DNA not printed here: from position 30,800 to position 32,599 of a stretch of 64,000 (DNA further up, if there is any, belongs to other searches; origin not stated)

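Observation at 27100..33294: Complete alternative N-type F1Fo ATPase operon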

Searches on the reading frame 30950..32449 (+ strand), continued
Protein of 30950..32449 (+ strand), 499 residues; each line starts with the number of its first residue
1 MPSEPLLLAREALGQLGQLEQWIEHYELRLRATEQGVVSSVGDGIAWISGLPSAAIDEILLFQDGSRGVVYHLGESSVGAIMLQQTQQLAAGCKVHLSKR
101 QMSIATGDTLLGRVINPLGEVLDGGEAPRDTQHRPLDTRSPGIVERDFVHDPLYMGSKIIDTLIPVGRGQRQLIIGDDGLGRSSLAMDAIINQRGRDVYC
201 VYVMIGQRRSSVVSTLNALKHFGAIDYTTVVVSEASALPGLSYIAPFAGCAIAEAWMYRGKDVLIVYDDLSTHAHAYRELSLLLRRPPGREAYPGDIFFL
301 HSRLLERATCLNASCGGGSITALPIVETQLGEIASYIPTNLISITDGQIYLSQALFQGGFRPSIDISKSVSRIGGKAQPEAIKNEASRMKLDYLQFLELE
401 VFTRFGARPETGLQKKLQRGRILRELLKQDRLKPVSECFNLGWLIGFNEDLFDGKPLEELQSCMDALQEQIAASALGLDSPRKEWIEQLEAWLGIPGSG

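Call 32: get_annotated_region(hit=H17, flank=6500)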
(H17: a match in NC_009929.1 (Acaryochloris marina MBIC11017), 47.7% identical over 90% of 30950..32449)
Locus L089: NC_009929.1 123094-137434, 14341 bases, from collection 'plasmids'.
description: Acaryochloris marina MBIC11017 plasmid pREB4, complete sequence
organism: Acaryochloris marina MBIC11017 (NCBI taxid 329726)
taxonomy: Bacteria; Cyanobacteriota; Cyanophyceae; Acaryochloridales; Acaryochloridaceae; Acaryochloris; Acaryochloris marina; Acaryochloris marina MBIC11017
host: -; source: -; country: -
typing (MOB-suite, as given by PLSDB): conjugative; relaxase MOBF; mating-pair formation MPF_T
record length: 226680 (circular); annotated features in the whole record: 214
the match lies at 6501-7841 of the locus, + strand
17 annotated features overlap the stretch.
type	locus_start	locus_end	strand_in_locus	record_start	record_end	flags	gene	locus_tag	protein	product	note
CDS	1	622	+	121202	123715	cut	ppsA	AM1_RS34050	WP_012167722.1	phosphoenolpyruvate synthase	GO:0016310 - phosphorylation [Evidence IEA]; GO:0006090 - pyruvate metabolic process [Evidence IEA]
CDS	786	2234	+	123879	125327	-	atpD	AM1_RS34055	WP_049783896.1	F0F1 ATP synthase subunit beta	GO:0015986 - proton motive force-driven ATP synthesis [Evidence IEA]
CDS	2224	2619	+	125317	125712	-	-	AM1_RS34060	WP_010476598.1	F0F1 ATP synthase subunit epsilon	-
CDS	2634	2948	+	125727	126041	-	-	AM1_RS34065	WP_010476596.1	AtpZ/AtpI family protein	-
CDS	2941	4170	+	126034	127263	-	-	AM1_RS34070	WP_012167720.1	cation:proton antiporter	GO:0006812 - monoatomic cation transport [Evidence IEA]; GO:1902600 - proton transmembrane transport [Evidence IEA]; ...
CDS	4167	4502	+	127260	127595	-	-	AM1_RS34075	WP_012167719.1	ATP synthase subunit I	-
CDS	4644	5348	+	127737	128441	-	-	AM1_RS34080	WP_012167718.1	F0F1 ATP synthase subunit A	GO:0015986 - proton motive force-driven ATP synthesis [Evidence IEA]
CDS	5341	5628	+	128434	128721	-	-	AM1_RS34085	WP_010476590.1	F0F1 ATP synthase subunit C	-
CDS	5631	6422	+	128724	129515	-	-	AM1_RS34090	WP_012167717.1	F0F1 ATP synthase subunit B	-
CDS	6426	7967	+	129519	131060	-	-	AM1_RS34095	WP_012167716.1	alternate F1F0 ATPase, F1 subunit alpha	-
CDS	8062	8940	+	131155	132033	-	-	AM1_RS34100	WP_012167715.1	F0F1 ATP synthase subunit gamma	GO:0015986 - proton motive force-driven ATP synthesis [Evidence IEA]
CDS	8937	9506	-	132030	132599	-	-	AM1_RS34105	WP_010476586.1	DUF3122 domain-containing protein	-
CDS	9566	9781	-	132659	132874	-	-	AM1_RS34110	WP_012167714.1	hypothetical protein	-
CDS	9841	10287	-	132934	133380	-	-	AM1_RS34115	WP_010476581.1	DUF4278 domain-containing protein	-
CDS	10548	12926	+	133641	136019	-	-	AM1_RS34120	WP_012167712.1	response regulator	GO:0000160 - phosphorelay signal transduction system [Evidence IEA]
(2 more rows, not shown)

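Call 33: get_annotated_region(hit=H8, flank=6500)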
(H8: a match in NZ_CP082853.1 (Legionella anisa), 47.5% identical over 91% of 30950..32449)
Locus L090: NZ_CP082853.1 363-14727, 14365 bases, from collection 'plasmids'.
description: Legionella anisa strain FDAARGOS_1480 plasmid unnamed1, complete sequence
organism: Legionella anisa (NCBI taxid 28082)
taxonomy: Bacteria; Pseudomonadota; Gammaproteobacteria; Legionellales; Legionellaceae; Legionella; Legionella anisa
host: -; source: -; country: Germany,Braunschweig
typing (MOB-suite, as given by PLSDB): non-mobilizable; replicon rep_cluster_522
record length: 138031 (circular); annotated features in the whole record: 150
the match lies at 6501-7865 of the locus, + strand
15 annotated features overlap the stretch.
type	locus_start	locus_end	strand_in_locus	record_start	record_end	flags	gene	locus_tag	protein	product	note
CDS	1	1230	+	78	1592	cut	-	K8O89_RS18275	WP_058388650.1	thymidine phosphorylase family protein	-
CDS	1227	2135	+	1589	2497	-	-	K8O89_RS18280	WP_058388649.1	ribose-phosphate pyrophosphokinase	-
CDS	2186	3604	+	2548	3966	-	atpD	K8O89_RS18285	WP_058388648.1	F0F1 ATP synthase subunit beta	GO:0015986 - proton motive force-driven ATP synthesis [Evidence IEA]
CDS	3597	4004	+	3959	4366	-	-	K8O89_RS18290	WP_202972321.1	F0F1 ATP synthase subunit epsilon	-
CDS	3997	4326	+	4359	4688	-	-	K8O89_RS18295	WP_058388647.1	AtpZ/AtpI family protein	-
CDS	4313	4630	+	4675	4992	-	-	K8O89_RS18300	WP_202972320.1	ATP synthase subunit I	-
CDS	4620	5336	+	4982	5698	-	-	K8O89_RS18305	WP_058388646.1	F0F1 ATP synthase subunit A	GO:0015986 - proton motive force-driven ATP synthesis [Evidence IEA]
CDS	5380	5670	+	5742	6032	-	-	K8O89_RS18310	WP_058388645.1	F0F1 ATP synthase subunit C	-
CDS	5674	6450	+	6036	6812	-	-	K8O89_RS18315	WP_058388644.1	hypothetical protein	-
CDS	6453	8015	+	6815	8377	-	-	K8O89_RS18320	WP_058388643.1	alternate F1F0 ATPase, F1 subunit alpha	-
CDS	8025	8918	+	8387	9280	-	-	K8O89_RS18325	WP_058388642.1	F0F1 ATP synthase subunit gamma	GO:0015986 - proton motive force-driven ATP synthesis [Evidence IEA]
CDS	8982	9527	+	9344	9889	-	-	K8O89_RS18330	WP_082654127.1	cytochrome c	-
CDS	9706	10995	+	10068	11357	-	-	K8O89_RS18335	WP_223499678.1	TolC family protein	GO:0055085 - transmembrane transport [Evidence IEA]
CDS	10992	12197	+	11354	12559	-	-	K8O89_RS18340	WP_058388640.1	efflux RND transporter periplasmic adaptor subunit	GO:0006810 - transport [Evidence IEA]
CDS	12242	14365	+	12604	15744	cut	-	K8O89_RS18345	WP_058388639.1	CusA/CzcA family heavy metal efflux RND transporter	-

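Call 34: get_annotated_region(hit=H5, flank=6500)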
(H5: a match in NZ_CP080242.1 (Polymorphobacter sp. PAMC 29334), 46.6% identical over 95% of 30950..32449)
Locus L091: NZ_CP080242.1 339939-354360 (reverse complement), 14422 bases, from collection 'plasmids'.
description: Polymorphobacter sp. PAMC 29334 plasmid p29334-1, complete sequence
organism: Polymorphobacter sp. PAMC 29334 (NCBI taxid 2862331)
taxonomy: Bacteria; Pseudomonadota; Alphaproteobacteria; Sphingomonadales; Sphingosinicellaceae; Polymorphobacter; Polymorphobacter sp. PAMC 29334
host: -; source: Megaspora,lichen; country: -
typing (MOB-suite, as given by PLSDB): non-mobilizable
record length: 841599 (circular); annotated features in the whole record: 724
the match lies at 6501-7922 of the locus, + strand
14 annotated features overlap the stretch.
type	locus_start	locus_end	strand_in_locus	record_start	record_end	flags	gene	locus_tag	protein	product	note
CDS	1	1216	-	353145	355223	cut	tkt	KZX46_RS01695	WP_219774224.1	transketolase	GO:0006098 - pentose-phosphate shunt [Evidence IEA]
CDS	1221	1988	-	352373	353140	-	-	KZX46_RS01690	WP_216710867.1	PRC-barrel domain-containing protein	GO:0019684 - photosynthesis, light reaction [Evidence IEA]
CDS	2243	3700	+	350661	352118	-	atpD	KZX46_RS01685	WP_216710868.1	F0F1 ATP synthase subunit beta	GO:0015986 - proton motive force-driven ATP synthesis [Evidence IEA]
CDS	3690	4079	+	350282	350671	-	-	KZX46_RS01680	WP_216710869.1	F0F1 ATP synthase subunit epsilon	-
CDS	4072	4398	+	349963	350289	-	-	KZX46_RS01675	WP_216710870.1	AtpZ/AtpI family protein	-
CDS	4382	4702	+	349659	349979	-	-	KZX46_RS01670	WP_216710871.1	ATP synthase subunit I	-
CDS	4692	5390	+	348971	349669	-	-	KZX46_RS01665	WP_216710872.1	F0F1 ATP synthase subunit A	GO:0015986 - proton motive force-driven ATP synthesis [Evidence IEA]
CDS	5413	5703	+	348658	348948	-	-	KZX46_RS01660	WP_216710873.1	F0F1 ATP synthase subunit C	-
CDS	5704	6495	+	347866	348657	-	-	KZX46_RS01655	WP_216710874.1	F0F1 ATP synthase subunit delta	GO:0015986 - proton motive force-driven ATP synthesis [Evidence IEA]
CDS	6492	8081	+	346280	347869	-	-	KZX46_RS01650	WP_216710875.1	alternate F1F0 ATPase, F1 subunit alpha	-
CDS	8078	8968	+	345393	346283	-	-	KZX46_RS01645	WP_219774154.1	F0F1 ATP synthase subunit gamma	GO:0015986 - proton motive force-driven ATP synthesis [Evidence IEA]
CDS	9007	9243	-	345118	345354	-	-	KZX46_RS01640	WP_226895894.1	SHOCT domain-containing protein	-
CDS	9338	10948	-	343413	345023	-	-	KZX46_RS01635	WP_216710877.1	oleate hydratase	GO:0006631 - fatty acid metabolic process [Evidence IEA]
CDS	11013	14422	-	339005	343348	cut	-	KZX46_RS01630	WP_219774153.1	CheR family methyltransferase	-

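Call 35: get_annotated_region(hit=H10, flank=6500)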
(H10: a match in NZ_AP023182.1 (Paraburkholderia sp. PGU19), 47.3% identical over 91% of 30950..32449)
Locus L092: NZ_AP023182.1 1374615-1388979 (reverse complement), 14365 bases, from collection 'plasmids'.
description: Paraburkholderia sp. PGU19 plasmid PPGU19_p2, complete sequence
organism: Paraburkholderia sp. PGU19 (NCBI taxid 2735434)
taxonomy: Bacteria; Pseudomonadota; Betaproteobacteria; Burkholderiales; Burkholderiaceae; Paraburkholderia; Paraburkholderia sp. PGU19
host: -; source: Physopelta gutta; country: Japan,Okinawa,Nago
typing (MOB-suite, as given by PLSDB): non-mobilizable
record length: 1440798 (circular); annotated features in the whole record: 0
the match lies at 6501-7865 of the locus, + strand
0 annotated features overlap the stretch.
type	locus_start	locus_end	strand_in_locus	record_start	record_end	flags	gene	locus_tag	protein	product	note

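Call 36: get_annotated_region(hit=H14, flank=6500)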
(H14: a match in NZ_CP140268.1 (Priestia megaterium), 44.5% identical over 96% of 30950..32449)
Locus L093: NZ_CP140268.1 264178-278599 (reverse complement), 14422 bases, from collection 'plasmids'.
description: Priestia megaterium strain CACC119 plasmid p2_CACC119, complete sequence
organism: Priestia megaterium (NCBI taxid 1404)
taxonomy: Bacteria; Bacillota; Bacilli; Bacillales; Bacillaceae; Priestia; Priestia megaterium
host: -; source: Single cell,ginseng rhizosphere; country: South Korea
typing (MOB-suite, as given by PLSDB): non-mobilizable
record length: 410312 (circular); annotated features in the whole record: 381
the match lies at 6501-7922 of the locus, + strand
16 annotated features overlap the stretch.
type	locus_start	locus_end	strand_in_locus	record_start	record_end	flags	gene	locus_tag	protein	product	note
CDS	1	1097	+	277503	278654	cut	wecB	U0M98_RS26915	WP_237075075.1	UDP-N-acetylglucosamine 2-epimerase (non-hydrolyzing)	GO:0009103 - lipopolysaccharide biosynthetic process [Evidence IEA]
CDS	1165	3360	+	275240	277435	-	-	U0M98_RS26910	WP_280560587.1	S8 family serine peptidase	GO:0006508 - proteolysis [Evidence IEA]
CDS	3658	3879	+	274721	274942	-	-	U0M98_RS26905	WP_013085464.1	AtpZ/AtpI family protein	-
CDS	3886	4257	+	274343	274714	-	-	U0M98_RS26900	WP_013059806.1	ATP synthase subunit I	-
CDS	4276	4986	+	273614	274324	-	atpB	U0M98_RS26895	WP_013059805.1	F0F1 ATP synthase subunit A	GO:0015986 - proton motive force-driven ATP synthesis [Evidence IEA]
CDS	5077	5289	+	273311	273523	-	atpE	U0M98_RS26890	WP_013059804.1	F0F1 ATP synthase subunit C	GO:0015986 - proton motive force-driven ATP synthesis [Evidence IEA]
CDS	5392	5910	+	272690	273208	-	-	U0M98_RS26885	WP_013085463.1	F0F1 ATP synthase subunit B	-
CDS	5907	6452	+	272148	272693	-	-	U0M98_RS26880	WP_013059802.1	F0F1 ATP synthase subunit delta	GO:0015986 - proton motive force-driven ATP synthesis [Evidence IEA]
CDS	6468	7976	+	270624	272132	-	atpA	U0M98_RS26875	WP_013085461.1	F0F1 ATP synthase subunit alpha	GO:0015986 - proton motive force-driven ATP synthesis [Evidence IEA]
CDS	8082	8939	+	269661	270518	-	-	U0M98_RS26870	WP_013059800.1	F0F1 ATP synthase subunit gamma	GO:0015986 - proton motive force-driven ATP synthesis [Evidence IEA]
CDS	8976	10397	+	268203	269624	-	atpD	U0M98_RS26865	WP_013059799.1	F0F1 ATP synthase subunit beta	GO:0015986 - proton motive force-driven ATP synthesis [Evidence IEA]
CDS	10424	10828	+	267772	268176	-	-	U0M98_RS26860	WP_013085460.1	F0F1 ATP synthase subunit epsilon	GO:0015986 - proton motive force-driven ATP synthesis [Evidence IEA]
CDS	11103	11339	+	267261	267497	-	-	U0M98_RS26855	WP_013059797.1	DUF1146 family protein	-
CDS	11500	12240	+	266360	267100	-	-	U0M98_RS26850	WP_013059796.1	YwmB family TATA-box binding protein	-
CDS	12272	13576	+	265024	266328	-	murA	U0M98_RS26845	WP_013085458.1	UDP-N-acetylglucosamine 1-carboxyvinyltransferase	GO:0009252 - peptidoglycan biosynthetic process [Evidence IEA]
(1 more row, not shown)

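Call 37: get_annotated_region(hit=H18, flank=6500)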
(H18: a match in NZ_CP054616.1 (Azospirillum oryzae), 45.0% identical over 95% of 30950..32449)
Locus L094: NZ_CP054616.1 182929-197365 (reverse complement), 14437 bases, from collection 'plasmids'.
description: Azospirillum oryzae strain KACC 14407 plasmid unnamed2, complete sequence
organism: Azospirillum oryzae (NCBI taxid 286727)
taxonomy: Bacteria; Pseudomonadota; Alphaproteobacteria; Rhodospirillales; Azospirillaceae; Azospirillum; Azospirillum oryzae
host: -; source: cell culture,soil; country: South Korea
typing (MOB-suite, as given by PLSDB): non-mobilizable
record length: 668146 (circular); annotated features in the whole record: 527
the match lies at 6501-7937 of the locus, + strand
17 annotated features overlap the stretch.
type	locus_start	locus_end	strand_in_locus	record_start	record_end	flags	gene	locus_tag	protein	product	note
CDS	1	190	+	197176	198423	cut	-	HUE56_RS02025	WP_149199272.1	hypothetical protein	-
CDS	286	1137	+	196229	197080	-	-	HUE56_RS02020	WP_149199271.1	MotA/TolQ/ExbB proton channel family protein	-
CDS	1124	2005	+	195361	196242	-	-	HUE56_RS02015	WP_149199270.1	flagellar motor protein MotB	-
CDS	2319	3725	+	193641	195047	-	atpD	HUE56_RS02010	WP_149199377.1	F0F1 ATP synthase subunit beta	GO:0015986 - proton motive force-driven ATP synthesis [Evidence IEA]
CDS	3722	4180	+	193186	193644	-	-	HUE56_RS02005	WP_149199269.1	F0F1 ATP synthase subunit epsilon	-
CDS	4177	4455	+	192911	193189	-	-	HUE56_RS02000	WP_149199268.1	AtpZ/AtpI family protein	-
CDS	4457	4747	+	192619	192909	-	-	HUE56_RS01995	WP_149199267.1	ATP synthase subunit I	-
CDS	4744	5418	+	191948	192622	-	-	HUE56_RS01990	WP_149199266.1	F0F1 ATP synthase subunit A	-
CDS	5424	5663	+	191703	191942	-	-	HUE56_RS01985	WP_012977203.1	F0F1 ATP synthase subunit C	-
CDS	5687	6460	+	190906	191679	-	-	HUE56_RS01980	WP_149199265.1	F0F1 ATP synthase subunit delta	-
CDS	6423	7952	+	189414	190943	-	-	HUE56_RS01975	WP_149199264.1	F0F1 ATP synthase subunit alpha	GO:0015986 - proton motive force-driven ATP synthesis [Evidence IEA]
CDS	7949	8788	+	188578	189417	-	-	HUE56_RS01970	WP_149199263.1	FoF1 ATP synthase subunit gamma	GO:0042777 - proton motive force-driven plasma membrane ATP synthesis [Evidence IEA]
CDS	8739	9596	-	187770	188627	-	xdhC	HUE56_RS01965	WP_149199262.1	xanthine dehydrogenase accessory protein XdhC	GO:0065003 - protein-containing complex assembly [Evidence IEA]; GO:0009115 - xanthine catabolic process [Evidence IEA]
CDS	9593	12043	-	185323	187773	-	xdhB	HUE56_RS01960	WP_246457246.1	xanthine dehydrogenase molybdopterin binding subunit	GO:0009115 - xanthine catabolic process [Evidence IEA]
CDS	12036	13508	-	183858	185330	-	xdhA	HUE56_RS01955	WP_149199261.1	xanthine dehydrogenase small subunit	GO:0009115 - xanthine catabolic process [Evidence IEA]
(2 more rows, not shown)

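Call 38: get_annotated_region(hit=H20, flank=6500)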
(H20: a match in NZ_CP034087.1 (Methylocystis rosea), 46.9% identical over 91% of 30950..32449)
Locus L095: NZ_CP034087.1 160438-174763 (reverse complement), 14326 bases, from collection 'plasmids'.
description: Methylocystis rosea strain GW6 plasmid pGW6_1, complete sequence
organism: Methylocystis rosea (NCBI taxid 173366)
taxonomy: Bacteria; Pseudomonadota; Alphaproteobacteria; Hyphomicrobiales; Methylocystaceae; Methylocystis; Methylocystis rosea
host: -; source: cell culture,groundwater; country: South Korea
typing (MOB-suite, as given by PLSDB): mobilizable; relaxase MOBP
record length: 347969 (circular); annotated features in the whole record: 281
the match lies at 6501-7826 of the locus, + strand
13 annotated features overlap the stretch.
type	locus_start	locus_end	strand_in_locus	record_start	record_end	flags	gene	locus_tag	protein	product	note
CDS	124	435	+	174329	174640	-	-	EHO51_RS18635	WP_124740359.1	hypothetical protein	-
CDS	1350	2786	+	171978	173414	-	atpD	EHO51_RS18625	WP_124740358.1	F0F1 ATP synthase subunit beta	GO:0015986 - proton motive force-driven ATP synthesis [Evidence IEA]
CDS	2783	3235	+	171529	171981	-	-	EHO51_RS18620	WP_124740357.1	F0F1 ATP synthase subunit epsilon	-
CDS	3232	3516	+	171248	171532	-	-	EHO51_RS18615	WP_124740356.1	AtpZ/AtpI family protein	-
CDS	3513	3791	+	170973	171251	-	-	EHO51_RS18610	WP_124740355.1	ATP synthase subunit I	-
CDS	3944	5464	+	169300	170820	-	-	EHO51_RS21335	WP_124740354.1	F0F1 ATP synthase subunit A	-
CDS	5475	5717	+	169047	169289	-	-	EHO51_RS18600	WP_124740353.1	F0F1 ATP synthase subunit C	-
CDS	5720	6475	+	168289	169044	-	-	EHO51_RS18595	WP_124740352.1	F0F1 ATP synthase subunit delta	GO:0015986 - proton motive force-driven ATP synthesis [Evidence IEA]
CDS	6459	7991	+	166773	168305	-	-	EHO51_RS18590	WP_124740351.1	F0F1 ATP synthase subunit alpha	GO:0015986 - proton motive force-driven ATP synthesis [Evidence IEA]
CDS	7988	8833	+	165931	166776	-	-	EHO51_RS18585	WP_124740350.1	F0F1 ATP synthase subunit gamma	GO:0015986 - proton motive force-driven ATP synthesis [Evidence IEA]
CDS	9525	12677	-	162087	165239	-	-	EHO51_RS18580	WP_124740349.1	CusA/CzcA family heavy metal efflux RND transporter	-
CDS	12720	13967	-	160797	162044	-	-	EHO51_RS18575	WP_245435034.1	efflux RND transporter periplasmic adaptor subunit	GO:0006810 - transport [Evidence IEA]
CDS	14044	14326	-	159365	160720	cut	-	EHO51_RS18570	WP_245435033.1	TolC family protein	GO:0055085 - transmembrane transport [Evidence IEA]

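Call 39: get_annotated_region(hit=H34, flank=6500)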
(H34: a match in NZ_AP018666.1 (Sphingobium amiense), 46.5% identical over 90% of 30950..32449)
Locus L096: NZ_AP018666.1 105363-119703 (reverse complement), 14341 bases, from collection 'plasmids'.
description: Sphingobium amiense strain DSM 16289 plasmid pSAMIE_3, complete sequence
organism: Sphingobium amiense (NCBI taxid 135719)
taxonomy: Bacteria; Pseudomonadota; Alphaproteobacteria; Sphingomonadales; Sphingomonadaceae; Sphingobium; Sphingobium amiense
host: -; source: -; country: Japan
typing (MOB-suite, as given by PLSDB): conjugative; replicon rep_cluster_728; relaxase MOBF; mating-pair formation MPF_F
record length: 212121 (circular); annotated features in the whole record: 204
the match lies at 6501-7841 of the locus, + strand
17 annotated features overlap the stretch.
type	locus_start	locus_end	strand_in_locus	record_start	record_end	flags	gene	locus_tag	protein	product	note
CDS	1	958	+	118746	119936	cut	-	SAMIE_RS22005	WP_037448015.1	acetate/propionate family kinase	GO:0006083 - acetate metabolic process [Evidence IEA]; GO:0006113 - fermentation [Evidence IEA]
CDS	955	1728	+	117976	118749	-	fabI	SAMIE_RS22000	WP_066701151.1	enoyl-ACP reductase FabI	GO:0006633 - fatty acid biosynthetic process [Evidence IEA]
CDS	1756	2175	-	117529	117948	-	-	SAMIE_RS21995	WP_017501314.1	hypothetical protein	-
CDS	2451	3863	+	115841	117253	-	atpD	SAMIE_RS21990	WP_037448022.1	F0F1 ATP synthase subunit beta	GO:0015986 - proton motive force-driven ATP synthesis [Evidence IEA]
CDS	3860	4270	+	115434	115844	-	-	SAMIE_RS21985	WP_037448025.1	F0F1 ATP synthase subunit epsilon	-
CDS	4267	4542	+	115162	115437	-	-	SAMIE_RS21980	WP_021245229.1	AtpZ/AtpI family protein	-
CDS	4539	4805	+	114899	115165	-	-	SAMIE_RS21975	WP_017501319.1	ATP synthase subunit I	-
CDS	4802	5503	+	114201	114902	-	-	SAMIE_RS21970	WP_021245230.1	F0F1 ATP synthase subunit A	-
CDS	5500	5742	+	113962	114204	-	-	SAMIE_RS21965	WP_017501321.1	F0F1 ATP synthase subunit C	-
CDS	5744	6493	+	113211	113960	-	-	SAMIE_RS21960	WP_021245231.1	hypothetical protein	-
CDS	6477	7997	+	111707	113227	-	-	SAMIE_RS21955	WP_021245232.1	F0F1 ATP synthase subunit alpha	GO:0015986 - proton motive force-driven ATP synthesis [Evidence IEA]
CDS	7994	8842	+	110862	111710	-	-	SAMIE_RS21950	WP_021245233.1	F0F1 ATP synthase subunit gamma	GO:0042777 - proton motive force-driven plasma membrane ATP synthesis [Evidence IEA]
CDS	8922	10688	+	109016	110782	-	-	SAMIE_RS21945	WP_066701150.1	oleate hydratase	GO:0006631 - fatty acid metabolic process [Evidence IEA]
CDS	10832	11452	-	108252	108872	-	-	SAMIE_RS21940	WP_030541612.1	response regulator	GO:0000160 - phosphorelay signal transduction system [Evidence IEA]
CDS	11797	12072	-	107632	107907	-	-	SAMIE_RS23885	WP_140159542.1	hypothetical protein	-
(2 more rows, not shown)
